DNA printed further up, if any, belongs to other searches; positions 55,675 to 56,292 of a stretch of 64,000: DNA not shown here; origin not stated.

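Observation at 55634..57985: Second copy of the element heads a four-gene operon of unknown function with translationally coupled genes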

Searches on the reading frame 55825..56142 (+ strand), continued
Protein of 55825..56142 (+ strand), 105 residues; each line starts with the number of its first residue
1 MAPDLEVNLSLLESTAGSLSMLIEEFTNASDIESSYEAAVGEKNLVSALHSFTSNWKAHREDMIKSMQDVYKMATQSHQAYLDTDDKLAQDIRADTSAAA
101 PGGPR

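Call 36: search_protein_families(library=pfam, proteins=[L060:9679-9990:+, L061:9702-10004:+, L062:8784-9074:+, L060:11416-11964:+, L061:11344-11871:+, L062:13065-13724:+, L062:10576-11187:+, L062:11184-11657:+, L062:11792-12265:+, L062:12460-13068:+], max_evalue=1)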
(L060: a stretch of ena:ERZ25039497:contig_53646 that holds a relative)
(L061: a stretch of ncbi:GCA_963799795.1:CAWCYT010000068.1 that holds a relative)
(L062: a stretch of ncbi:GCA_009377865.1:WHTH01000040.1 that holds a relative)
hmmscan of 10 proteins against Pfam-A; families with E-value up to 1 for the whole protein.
L060:9679-9990:+ (103 aa): 2 families
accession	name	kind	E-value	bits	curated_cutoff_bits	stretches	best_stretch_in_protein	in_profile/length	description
PF20117.4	DUF6507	-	0.00094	20.1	25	1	11-93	15-104/120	Family of unknown function (DUF6507)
PF09537.16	DUF2383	-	0.044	14.4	30.8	1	16-74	4-62/111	Domain of unknown function (DUF2383)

L061:9702-10004:+ (100 aa): 2 families
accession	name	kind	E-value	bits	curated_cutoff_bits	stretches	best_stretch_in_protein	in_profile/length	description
PF18538.6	DUF5624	-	0.18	12.3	25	1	44-75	20-51/129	Domain of unknown function (DUF5624)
PF08409.16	TMTC_DUF1736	-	0.25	11.8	27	1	48-74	41-67/75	Protein O-mannosyl-transferase TMTC, DUF1736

L062:8784-9074:+ (96 aa): 2 families
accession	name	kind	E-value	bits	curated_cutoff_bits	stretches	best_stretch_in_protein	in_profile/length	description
PF10824.14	T7SS_ESX_EspC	-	0.0092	16.8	23.5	1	1-92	1-98/100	Excreted virulence factor EspC, type VII ESX diderm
PF14300.12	DMP19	-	0.02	15.9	25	1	35-91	42-97/112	DMP19-like protein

L060:11416-11964:+ (182 aa): 1 family
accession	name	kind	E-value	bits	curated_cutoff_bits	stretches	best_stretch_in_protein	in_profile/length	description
PF06519.16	TolA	-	0.19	12.4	25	1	23-52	58-88/96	TolA C-terminal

L061:11344-11871:+ (175 aa): 0 families

L062:13065-13724:+ (219 aa): 1 family
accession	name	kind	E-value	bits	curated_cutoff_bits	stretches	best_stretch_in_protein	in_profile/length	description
PF23793.1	LysC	-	0.19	12.1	27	0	14-46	11-43/69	Rz1-like lysis system protein LysC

L062:10576-11187:+ (203 aa): 0 families

L062:11184-11657:+ (157 aa): 3 families
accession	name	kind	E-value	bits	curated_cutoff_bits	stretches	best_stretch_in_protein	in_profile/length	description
PF11992.13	TgpA_N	-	0.0067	15.9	30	1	98-138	106-146/333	TgpA N-terminal domain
PF23143.1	2TM_P5A-ATPase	-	0.012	16.1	27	1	28-78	13-63/70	P5A-ATPase, transmembrane helical hairpin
PF14256.11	YwiC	-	0.79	10.4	25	0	30-135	11-98/126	YwiC-like protein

L062:11792-12265:+ (157 aa): 3 families
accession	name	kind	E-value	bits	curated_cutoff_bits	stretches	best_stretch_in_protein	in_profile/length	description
PF11992.13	TgpA_N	-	0.0057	16.1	30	2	97-138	105-146/333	TgpA N-terminal domain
PF20303.3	YLATT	-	0.15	12.4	26.7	1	57-135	5-85/107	YEATS-Like-Associating Three TM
PF00335.26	Tetraspanin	-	0.24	11.5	32.1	1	40-109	37-101/225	Tetraspanin family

L062:12460-13068:+ (202 aa): 0 families

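Call 37: search_solved_structures(query=L002:10315-11715:+, max_evalue=1)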
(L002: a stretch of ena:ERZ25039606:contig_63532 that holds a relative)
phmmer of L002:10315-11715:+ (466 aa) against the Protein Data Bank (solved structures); distinct sequences matched with E-value up to 1: 6.
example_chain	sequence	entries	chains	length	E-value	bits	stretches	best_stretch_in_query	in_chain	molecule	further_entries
2j24_A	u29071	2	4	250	0.33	13.2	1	220-297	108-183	TRIOSEPHOSPHATE ISOMERASE, GLYCOSOMAL | TRIOSEPHOSPHATE ISOMERASE GLYCOSOMAL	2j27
8eqm_V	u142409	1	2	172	0.35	13.1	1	337-371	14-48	Cytochrome c-550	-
2wsq_A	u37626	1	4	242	0.45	12.8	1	214-295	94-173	TRIOSE PHOSPHATE ISOMERASE, GLYCOSOMAL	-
2wsr_A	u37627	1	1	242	0.46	12.7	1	216-295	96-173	TRIOSE PHOSPHATE ISOMERASE, GLYCOSOMAL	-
3zbh_A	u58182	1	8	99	0.46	12.7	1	20-103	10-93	ESXA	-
9s3f_A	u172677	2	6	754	0.72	12.1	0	99-190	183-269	Isoform 5 of Gephyrin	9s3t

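Call 55: predict_structure(alignment_id=A3)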
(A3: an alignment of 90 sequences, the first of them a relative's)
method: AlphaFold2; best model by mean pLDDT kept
length: 466 residues; sequences in the alignment: 90
mean_pLDDT: 80.6   pTM: 0.47
mean pLDDT of the five models: 80.6, 78.5, 76.5, 75.2, 72.1
residues with pLDDT >= 90: 222; 70-90: 109; 50-70: 91; < 50: 44
segments of 3 or more residues with pLDDT < 50: 227-238, 434-455, 459-466
pLDDT, mean of each block of 10 residues (from residue 1): 93 96 96 94 91 82 86 89 96 98 98 98 90 90 95 98 98 97 87 57 70 71 55 48 53 61 59 59 55 81 93 95 94 88 92 95 96 88 84 94 89 81 67 46 43 48 40
secondary structure, 60 per line:
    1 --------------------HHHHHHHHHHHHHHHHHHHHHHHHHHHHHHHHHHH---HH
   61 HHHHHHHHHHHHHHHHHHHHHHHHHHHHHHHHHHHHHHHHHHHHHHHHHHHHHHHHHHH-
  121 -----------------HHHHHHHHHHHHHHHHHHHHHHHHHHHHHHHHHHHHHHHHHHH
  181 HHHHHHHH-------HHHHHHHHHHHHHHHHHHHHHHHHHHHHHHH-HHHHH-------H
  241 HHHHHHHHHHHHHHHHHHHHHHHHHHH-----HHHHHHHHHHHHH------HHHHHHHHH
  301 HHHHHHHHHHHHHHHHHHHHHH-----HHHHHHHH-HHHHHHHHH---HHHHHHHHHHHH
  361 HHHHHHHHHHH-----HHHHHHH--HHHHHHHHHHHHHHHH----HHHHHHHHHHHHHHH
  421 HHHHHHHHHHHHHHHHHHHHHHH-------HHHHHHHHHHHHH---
elements in order: H21-55 H59-119 H138-188 H196-226 H228-232 H240-267 H273-285 H292-322 H328-335 H337-345 H349-371 H377-383 H386-401 H406-443 H451-463

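Call 57: fold_search(model_id=the predicted structure, library=pdb)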
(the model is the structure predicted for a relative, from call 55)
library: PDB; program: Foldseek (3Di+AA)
matches with E <= 10: 441; with E <= 0.001: 0
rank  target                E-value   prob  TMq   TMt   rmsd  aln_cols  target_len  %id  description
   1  4h8s_D                9.4e-03  1.00  0.21  0.25  15.2       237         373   12  Crystal structure of human APPL2BARPH domain (released 2012-10-17)
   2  4h8s_B                1.8e-02  1.00  0.22  0.26  15.4       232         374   11  Crystal structure of human APPL2BARPH domain (released 2012-10-17)
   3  5c5b_D                2.2e-02  1.00  0.21  0.25  15.8       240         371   10  Crystal Structure of Human APPL BAR-PH Heterodimer (released 2016-06-22)
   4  4h8s_C                3.5e-02  1.00  0.22  0.25  15.6       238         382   10  Crystal structure of human APPL2BARPH domain (released 2012-10-17)
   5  5c5b_B                3.8e-02  0.99  0.22  0.26  15.7       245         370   11  Crystal Structure of Human APPL BAR-PH Heterodimer (released 2016-06-22)
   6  6uuj_E                5.4e-02  1.00  0.24  0.60   5.1       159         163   14  Structure of PE5-PPE4-EspG3 complex from the type VII (ESX-3) secretion system, space group P212121 (released 2020-01-29)
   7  4h8s_A                5.7e-02  0.99  0.21  0.25  15.5       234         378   11  Crystal structure of human APPL2BARPH domain (released 2012-10-17)
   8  2elb                  5.7e-02  0.75  0.14  0.16  16.6       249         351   12  Crystal Structure of the BAR-PH domain of human APPL1 (released 2007-05-29)
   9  2q12                  5.9e-02  0.92  0.16  0.25  16.7       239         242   10  Crystal Structure of BAR domain of APPL1 (released 2007-08-14)
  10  2q13                  8.8e-02  0.93  0.17  0.21  15.3       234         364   11  Crystal structure of BAR-PH domain of APPL1 (released 2007-08-14)
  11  3plt_C                9.2e-02  0.92  0.18  0.26   9.8       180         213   13  Crystal structure of Lsp1 from Saccharomyces cerevisiae (released 2011-06-22)
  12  2z0n                  9.2e-02  0.91  0.15  0.26  15.0       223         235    9  Crystal structure of APPL1-BAR domain (released 2008-05-13)
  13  4dcn_C                1.0e-01  1.00  0.24  0.47   5.6       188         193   10  Crystal Structure Analysis of the Arfaptin2 BAR domain in Complex with ARL1 (released 2012-06-13)
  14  4dcn_D                1.0e-01  0.99  0.23  0.41   7.2       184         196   10  Crystal Structure Analysis of the Arfaptin2 BAR domain in Complex with ARL1 (released 2012-06-13)
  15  9jih_A                1.2e-01  1.00  0.24  0.38   8.2       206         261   11  Crystal structure of BAR domain of ACAP4 (released 2026-01-14)
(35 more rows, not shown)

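Call 59: find_related_loci(query=A3, collection=metagenome_contigs, flank=8000)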
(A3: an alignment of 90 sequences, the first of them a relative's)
Query A3 (466 aa) in metagenome_contigs; peptide patterns used: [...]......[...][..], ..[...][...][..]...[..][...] (x = any residue, [..] = any of these).
370 stretches matched a pattern; 117 encode a relative of the query (tblastn E <= 1e-3); the best 80 are kept; 80 distinct loci.
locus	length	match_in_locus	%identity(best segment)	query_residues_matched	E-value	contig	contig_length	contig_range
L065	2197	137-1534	99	1-466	0e+0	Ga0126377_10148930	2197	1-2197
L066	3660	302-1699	90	1-466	0e+0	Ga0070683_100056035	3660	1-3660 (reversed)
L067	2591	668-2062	93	1-465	0e+0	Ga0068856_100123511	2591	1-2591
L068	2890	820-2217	91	1-466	0e+0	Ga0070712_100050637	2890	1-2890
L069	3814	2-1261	89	47-466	0e+0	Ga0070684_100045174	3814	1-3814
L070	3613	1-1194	94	68-465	0e+0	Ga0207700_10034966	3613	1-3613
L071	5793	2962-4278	61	4-437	9e-161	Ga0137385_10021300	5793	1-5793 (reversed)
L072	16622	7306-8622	60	4-437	8e-159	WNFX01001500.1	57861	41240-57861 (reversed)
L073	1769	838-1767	94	7-316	2e-170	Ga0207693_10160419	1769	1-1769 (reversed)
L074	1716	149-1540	91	1-466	0e+0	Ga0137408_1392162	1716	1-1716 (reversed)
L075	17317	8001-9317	60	4-437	8e-159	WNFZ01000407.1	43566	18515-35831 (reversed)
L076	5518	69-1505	49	1-466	3e-127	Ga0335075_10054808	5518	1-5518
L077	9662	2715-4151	50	1-466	1e-122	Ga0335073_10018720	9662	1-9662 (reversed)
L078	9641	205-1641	49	1-466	1e-122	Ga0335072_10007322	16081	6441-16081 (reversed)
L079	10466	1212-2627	50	4-466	1e-118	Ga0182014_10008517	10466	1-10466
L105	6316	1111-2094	37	1-336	1e-46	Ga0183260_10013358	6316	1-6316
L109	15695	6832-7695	35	1-318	3e-42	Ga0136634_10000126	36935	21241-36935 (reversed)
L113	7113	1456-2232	37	1-260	5e-39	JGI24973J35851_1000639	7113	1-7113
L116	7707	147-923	39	1-260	3e-38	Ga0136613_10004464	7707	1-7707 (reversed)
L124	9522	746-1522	38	1-260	3e-33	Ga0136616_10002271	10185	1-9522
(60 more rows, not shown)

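Call 65: find_encoding_contigs(protein=P0092, flank=10000, max_places=1)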
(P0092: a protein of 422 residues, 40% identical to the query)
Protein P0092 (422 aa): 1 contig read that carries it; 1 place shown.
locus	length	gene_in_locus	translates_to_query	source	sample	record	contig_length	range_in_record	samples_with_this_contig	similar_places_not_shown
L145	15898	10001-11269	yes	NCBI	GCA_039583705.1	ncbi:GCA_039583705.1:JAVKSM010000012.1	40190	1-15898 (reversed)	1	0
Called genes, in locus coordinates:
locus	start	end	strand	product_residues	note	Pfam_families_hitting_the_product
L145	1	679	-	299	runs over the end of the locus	PF02585:PIG-L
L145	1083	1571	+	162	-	PF03449:GreA_GreB_N, PF01272:GreA_GreB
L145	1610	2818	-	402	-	PF00291:PALP, PF01842:ACT (weak)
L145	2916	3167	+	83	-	-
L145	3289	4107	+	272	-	PF13472:Lipase_GDSL_2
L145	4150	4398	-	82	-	-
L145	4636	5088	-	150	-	PF01575:MaoC_dehydratas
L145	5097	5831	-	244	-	PF00106:adh_short, PF08659:KR, PF13561:adh_short_C2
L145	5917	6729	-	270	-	PF01061:ABC2_membrane, PF12698:ABC2_membrane_3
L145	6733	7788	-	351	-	PF00005:ABC_tran, PF13304:AAA_21 (faint)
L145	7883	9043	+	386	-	PF02771:Acyl-CoA_dh_N, PF02770:Acyl-CoA_dh_M, PF00441:Acyl-CoA_dh_1, PF08028:Acyl-CoA_dh_2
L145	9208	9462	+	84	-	-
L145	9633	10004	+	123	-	-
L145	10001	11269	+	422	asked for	PF21725:T7SS_signal (weak)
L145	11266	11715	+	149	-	-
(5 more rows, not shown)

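Call 66: find_encoding_contigs(protein=P0079, flank=10000, max_places=1)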
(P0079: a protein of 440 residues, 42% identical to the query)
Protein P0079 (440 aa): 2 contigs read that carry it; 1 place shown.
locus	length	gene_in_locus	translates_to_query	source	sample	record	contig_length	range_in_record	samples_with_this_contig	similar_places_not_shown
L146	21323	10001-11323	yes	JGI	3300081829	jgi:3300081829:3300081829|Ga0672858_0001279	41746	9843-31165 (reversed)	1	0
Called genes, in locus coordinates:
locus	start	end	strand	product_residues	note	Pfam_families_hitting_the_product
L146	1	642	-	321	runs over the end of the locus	PF00107:ADH_zinc_N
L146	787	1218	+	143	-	PF12802:MarR_2, PF01047:MarR (weak)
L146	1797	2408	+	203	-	PF01966:HD (weak)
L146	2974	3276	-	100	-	-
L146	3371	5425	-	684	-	PF09286:Pro-kuma_activ, PF00082:Peptidase_S8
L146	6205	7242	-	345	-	PF08240:ADH_N, PF16912:Glu_dehyd_C, PF00107:ADH_zinc_N, PF13602:ADH_zinc_N_2 (weak)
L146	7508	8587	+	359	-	PF06441:EHN, PF00561:Abhydrolase_1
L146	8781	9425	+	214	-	-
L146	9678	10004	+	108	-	-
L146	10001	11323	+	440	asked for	-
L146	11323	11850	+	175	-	-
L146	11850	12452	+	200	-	-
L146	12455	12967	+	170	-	-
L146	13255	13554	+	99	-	-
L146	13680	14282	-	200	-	PF09335:VTT_dom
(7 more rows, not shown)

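Call 67: find_encoding_contigs(protein=P0099, flank=10000, max_places=1)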
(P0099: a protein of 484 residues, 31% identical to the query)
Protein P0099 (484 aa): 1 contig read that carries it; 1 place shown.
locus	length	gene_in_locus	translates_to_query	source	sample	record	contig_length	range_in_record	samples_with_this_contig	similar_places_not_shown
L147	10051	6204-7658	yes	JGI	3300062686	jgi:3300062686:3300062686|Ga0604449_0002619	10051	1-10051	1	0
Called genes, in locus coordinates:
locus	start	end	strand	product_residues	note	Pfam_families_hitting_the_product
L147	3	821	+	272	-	?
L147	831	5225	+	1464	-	PF16697:Yop-YscD_cpl, PF00498:FHA, PF01580:FtsK_SpoIIIE, PF13401:AAA_22 (faint), PF01580:FtsK_SpoIIIE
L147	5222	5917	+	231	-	-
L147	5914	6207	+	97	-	-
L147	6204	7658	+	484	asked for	PF21725:T7SS_signal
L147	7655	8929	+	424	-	-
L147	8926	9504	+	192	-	-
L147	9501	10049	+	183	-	?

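Call 76: search_protein_families(library=pfam, proteins=[L124:722-5089:+, L109:6499-11172:+, L105:1033-5484:+, L116:81-4523:+, L113:1390-5799:+], max_evalue=0.01)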
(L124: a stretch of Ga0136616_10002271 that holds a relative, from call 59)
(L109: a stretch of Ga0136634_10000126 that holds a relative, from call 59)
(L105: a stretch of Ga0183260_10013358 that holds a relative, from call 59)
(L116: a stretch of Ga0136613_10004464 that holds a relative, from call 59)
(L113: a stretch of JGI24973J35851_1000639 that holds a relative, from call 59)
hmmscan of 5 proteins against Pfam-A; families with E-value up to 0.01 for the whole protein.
L124:722-5089:+ (1456 aa): 6 families
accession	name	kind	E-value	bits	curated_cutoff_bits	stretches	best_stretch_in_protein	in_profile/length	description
PF05593.20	RHS_repeat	-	6.6e-106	345.5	22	11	663-699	1-37/38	RHS Repeat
PF20148.4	DUF6531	-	1.4e-19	70.6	24.1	1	307-378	2-74/74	Domain of unknown function (DUF6531)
PF21725.3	T7SS_signal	-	1.6e-10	41.8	27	1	25-189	69-235/241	Putative T7SS secretion signal domain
PF15283.12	DUF4595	-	4.7e-07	30.4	34.2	0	1132-1161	68-97/202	Domain of unknown function (DUF4595) with porin-like fold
PF03527.20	RHS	-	6e-07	29.6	27.9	1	1249-1280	4-35/38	RHS protein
PF25023.1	TEN_YD-shell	-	0.00066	18.3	50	0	779-926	605-741/909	Teneurin YD-shell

L109:6499-11172:+ (1558 aa): 7 families
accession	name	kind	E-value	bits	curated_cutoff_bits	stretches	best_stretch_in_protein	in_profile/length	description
PF05593.20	RHS_repeat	-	2.4e-87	286.4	22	8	783-819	1-37/38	RHS Repeat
PF09000.15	Cytotoxic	-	5e-36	123.3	22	1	1478-1556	1-79/80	Cytotoxic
PF20148.4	DUF6531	-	4e-23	82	24.1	1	424-495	2-74/74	Domain of unknown function (DUF6531)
PF21725.3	T7SS_signal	-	1.8e-12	48.2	27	1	128-291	69-234/241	Putative T7SS secretion signal domain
PF15283.12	DUF4595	-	5e-06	27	34.2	0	656-791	3-119/202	Domain of unknown function (DUF4595) with porin-like fold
PF03527.20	RHS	-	1.2e-05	25.5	27.9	1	1367-1396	4-33/38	RHS protein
PF25023.1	TEN_YD-shell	-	3.5e-05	22.5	50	0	899-1019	605-711/909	Teneurin YD-shell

L105:1033-5484:+ (1484 aa): 6 families
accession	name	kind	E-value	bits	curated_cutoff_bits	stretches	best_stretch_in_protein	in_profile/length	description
PF05593.20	RHS_repeat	-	1.2e-106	347.9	22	16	628-661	4-37/38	RHS Repeat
PF20148.4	DUF6531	-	2.2e-22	79.6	24.1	1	325-396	2-74/74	Domain of unknown function (DUF6531)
PF21725.3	T7SS_signal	-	1.8e-09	38.3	27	1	43-207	69-235/241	Putative T7SS secretion signal domain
PF15283.12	DUF4595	-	1.7e-06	28.5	34.2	0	1156-1188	66-97/202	Domain of unknown function (DUF4595) with porin-like fold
PF25023.1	TEN_YD-shell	-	2.6e-06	26.3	50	0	706-810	42-147/909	Teneurin YD-shell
PF03527.20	RHS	-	2e-05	24.8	27.9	1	1278-1305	6-33/38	RHS protein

L116:81-4523:+ (1481 aa): 6 families
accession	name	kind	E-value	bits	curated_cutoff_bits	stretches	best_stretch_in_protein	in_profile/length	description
PF05593.20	RHS_repeat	-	8.4e-102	332.4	22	11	617-653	1-37/38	RHS Repeat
PF20148.4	DUF6531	-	8.4e-20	71.3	24.1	1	321-392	2-74/74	Domain of unknown function (DUF6531)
PF03527.20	RHS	-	1.1e-09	38.4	27.9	1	1267-1297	4-34/38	RHS protein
PF21725.3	T7SS_signal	-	6.5e-09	36.5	27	1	39-204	69-236/241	Putative T7SS secretion signal domain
PF15283.12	DUF4595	-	0.00051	20.5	34.2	0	1152-1177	70-95/202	Domain of unknown function (DUF4595) with porin-like fold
PF25023.1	TEN_YD-shell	-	0.00059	18.5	50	0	820-953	623-751/909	Teneurin YD-shell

L113:1390-5799:+ (1470 aa): 6 families
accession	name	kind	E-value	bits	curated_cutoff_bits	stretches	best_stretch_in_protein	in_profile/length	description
PF05593.20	RHS_repeat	-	6.9e-99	323.1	22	11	723-758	2-37/38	RHS Repeat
PF20148.4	DUF6531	-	2.4e-20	73.1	24.1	1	321-392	2-74/74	Domain of unknown function (DUF6531)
PF21725.3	T7SS_signal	-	6e-10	39.8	27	1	39-204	69-236/241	Putative T7SS secretion signal domain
PF25023.1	TEN_YD-shell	-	5.2e-09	35.2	50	0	819-941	622-739/909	Teneurin YD-shell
PF03527.20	RHS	-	6e-07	29.6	27.9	1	1264-1297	4-37/38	RHS protein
PF15283.12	DUF4595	-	9.8e-05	22.8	34.2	0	1149-1174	70-95/202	Domain of unknown function (DUF4595) with porin-like fold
